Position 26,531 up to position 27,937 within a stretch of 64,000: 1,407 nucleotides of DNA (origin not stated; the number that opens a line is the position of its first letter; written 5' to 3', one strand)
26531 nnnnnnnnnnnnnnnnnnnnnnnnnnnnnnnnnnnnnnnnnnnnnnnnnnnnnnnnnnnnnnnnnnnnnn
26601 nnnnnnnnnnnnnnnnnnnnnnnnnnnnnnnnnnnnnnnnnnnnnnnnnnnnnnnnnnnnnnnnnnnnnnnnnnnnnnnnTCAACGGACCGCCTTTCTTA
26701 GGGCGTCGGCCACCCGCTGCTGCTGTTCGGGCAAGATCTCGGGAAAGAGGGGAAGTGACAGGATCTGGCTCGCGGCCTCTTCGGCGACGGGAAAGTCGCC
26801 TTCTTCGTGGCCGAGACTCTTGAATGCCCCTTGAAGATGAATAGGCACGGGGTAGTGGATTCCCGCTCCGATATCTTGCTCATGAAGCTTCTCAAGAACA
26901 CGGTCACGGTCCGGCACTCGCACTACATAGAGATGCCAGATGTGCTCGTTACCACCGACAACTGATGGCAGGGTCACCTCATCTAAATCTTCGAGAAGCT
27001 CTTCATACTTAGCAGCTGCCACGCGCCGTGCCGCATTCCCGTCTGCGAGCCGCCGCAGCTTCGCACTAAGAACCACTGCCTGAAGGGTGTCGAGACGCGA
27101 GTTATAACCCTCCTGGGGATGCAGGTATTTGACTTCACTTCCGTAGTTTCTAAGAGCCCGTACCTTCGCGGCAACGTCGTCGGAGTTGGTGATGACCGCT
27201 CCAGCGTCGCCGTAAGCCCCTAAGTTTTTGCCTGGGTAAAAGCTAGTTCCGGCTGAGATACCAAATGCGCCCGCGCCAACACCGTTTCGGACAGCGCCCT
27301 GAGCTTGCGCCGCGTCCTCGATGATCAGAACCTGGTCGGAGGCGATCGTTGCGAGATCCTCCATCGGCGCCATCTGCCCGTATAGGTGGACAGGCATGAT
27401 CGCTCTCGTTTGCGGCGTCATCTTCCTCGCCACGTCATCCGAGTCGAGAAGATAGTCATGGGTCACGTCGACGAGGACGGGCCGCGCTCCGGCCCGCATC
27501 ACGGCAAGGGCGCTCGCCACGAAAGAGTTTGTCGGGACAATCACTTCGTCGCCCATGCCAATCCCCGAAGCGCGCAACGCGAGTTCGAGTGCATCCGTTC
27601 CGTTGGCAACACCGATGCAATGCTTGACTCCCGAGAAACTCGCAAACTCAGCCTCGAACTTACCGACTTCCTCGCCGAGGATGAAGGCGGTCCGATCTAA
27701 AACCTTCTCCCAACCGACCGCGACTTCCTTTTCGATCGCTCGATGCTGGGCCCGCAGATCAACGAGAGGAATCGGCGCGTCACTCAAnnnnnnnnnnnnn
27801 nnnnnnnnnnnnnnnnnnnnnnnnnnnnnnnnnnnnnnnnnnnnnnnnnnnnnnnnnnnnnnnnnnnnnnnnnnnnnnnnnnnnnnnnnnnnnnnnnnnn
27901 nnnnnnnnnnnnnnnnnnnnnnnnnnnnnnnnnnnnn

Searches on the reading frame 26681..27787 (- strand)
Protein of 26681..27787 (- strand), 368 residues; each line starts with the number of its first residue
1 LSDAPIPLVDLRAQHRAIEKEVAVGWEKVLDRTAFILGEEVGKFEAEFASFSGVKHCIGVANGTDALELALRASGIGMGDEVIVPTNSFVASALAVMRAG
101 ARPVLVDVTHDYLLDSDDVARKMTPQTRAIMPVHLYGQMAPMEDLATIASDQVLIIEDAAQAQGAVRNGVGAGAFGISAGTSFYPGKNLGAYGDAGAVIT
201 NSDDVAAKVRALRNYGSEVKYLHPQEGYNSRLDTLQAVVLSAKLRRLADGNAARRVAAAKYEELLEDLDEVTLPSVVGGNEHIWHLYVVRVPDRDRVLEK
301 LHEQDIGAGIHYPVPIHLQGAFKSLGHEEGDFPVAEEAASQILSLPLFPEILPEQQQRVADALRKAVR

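Call 10: search_protein_families(library=pfam, proteins=[window:26681-27787:-], max_evalue=0.01)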
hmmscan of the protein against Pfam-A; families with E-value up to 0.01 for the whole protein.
window:26681-27787:- (368 aa): 2 families
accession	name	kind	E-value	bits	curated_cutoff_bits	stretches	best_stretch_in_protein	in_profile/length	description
PF01041.23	DegT_DnrJ_EryC1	-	4.4e-106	355.6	19.8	1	20-364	5-360/360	DegT/DnrJ/EryC1/StrS aminotransferase family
PF00266.25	Aminotran_5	-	0.00041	19.9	21.5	1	46-164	50-181/371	Aminotransferase class-V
